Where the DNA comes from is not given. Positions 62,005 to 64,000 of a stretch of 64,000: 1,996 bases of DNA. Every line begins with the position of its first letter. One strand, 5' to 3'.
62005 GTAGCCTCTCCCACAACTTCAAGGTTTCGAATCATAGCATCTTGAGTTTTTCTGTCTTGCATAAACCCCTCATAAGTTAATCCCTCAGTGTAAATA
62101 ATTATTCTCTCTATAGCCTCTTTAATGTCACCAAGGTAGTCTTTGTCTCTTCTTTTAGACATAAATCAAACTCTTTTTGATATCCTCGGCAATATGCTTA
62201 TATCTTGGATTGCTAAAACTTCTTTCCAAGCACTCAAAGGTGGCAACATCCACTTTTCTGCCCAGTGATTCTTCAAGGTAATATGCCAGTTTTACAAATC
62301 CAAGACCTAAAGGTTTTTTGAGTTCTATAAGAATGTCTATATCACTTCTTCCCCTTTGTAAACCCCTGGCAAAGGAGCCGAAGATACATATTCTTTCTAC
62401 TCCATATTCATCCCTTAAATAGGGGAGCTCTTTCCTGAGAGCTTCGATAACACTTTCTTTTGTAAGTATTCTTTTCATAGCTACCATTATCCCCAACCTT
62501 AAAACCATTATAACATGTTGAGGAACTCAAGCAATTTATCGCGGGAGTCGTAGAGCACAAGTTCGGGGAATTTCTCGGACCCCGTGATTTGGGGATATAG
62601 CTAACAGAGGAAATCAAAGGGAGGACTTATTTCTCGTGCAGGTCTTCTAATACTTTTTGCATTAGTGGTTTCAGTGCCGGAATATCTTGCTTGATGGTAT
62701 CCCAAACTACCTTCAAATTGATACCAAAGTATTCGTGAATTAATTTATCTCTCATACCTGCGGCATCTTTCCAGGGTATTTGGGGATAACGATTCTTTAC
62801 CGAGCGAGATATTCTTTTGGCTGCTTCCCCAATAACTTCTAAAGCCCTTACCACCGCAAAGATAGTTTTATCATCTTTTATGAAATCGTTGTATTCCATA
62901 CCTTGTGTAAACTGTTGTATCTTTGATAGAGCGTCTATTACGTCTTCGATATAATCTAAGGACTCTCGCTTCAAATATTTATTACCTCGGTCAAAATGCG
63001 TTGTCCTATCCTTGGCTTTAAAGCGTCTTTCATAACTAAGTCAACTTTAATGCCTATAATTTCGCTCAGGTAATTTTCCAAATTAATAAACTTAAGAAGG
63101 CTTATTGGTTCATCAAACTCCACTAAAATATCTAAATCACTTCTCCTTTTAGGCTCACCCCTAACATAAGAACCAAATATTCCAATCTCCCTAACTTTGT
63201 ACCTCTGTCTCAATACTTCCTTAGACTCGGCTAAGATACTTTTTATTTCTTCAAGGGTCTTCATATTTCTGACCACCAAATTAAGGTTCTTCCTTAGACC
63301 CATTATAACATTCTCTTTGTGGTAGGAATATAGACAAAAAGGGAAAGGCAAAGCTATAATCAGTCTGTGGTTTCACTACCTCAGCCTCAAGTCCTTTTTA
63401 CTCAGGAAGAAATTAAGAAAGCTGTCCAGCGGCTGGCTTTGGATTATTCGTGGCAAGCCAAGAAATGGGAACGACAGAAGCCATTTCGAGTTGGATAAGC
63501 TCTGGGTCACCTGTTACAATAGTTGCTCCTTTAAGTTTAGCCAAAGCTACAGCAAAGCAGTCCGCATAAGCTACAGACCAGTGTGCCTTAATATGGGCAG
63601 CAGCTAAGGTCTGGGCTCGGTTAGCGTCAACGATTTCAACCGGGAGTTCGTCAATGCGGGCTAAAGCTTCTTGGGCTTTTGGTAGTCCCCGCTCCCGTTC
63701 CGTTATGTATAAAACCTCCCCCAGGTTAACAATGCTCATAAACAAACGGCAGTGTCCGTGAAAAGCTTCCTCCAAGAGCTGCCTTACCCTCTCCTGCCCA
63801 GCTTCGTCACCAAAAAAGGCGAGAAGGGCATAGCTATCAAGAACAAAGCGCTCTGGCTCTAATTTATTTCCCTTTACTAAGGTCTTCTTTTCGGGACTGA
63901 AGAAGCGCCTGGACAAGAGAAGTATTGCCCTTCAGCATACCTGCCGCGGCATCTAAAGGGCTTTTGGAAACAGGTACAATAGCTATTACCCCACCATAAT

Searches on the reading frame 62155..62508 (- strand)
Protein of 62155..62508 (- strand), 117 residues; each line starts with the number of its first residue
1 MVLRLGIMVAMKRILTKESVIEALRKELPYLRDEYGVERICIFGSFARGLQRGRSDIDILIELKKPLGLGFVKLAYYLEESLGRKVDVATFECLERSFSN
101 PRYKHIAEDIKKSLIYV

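Call 37: search_protein_families(library=pfam, proteins=[window:62155-62508:-], max_evalue=0.0001)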
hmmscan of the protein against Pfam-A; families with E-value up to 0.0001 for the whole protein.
window:62155-62508:- (117 aa): 2 families
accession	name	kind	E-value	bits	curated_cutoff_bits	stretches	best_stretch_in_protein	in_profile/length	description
PF01909.29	NTP_transf_2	-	1.2e-14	54.9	21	1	28-116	5-92/93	Nucleotidyltransferase domain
PF18765.7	Polbeta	-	4.3e-09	36.9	26.9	1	30-92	6-70/93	Polymerase beta, Nucleotidyltransferase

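Call 63: find_encoding_contigs(protein=window:62155-62508:-, flank=10000, max_places=2)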
Protein window:62155-62508:- (117 aa): no gene with exactly this product is on record in the collection.

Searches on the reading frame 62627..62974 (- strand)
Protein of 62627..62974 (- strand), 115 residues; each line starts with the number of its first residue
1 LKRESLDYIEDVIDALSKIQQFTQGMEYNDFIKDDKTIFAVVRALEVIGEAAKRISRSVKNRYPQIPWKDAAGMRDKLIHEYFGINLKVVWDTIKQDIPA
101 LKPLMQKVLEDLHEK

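Call 37: search_protein_families(library=pfam, proteins=[window:62627-62974:-], max_evalue=0.0001)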
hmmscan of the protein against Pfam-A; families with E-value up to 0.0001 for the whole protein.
window:62627-62974:- (115 aa): 1 family
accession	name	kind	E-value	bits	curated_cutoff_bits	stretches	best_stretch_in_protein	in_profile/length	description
PF01934.22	HepT-like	-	8.3e-32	109.9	23.5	1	13-108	2-120/120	Ribonuclease HepT-like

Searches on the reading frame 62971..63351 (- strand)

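Call 37: search_protein_families(library=pfam, proteins=[window:62971-63351:-], max_evalue=0.0001)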
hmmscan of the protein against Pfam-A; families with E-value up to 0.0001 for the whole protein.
window:62971-63351:- (126 aa): 2 families
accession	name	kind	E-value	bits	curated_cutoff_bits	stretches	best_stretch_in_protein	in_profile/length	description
PF01909.29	NTP_transf_2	-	2.8e-16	60.1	21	1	42-119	3-86/93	Nucleotidyltransferase domain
PF18765.7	Polbeta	-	4.6e-13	49.6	26.9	1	44-122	4-83/93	Polymerase beta, Nucleotidyltransferase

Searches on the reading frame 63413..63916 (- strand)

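Call 37: search_protein_families(library=pfam, proteins=[window:63413-63916:-], max_evalue=0.0001)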
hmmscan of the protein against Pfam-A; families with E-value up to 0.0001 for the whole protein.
window:63413-63916:- (167 aa): 1 family
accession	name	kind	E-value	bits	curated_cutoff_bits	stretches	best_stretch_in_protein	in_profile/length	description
PF01850.27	PIN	-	2.6e-17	64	23.6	1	25-142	2-116/120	PIN domain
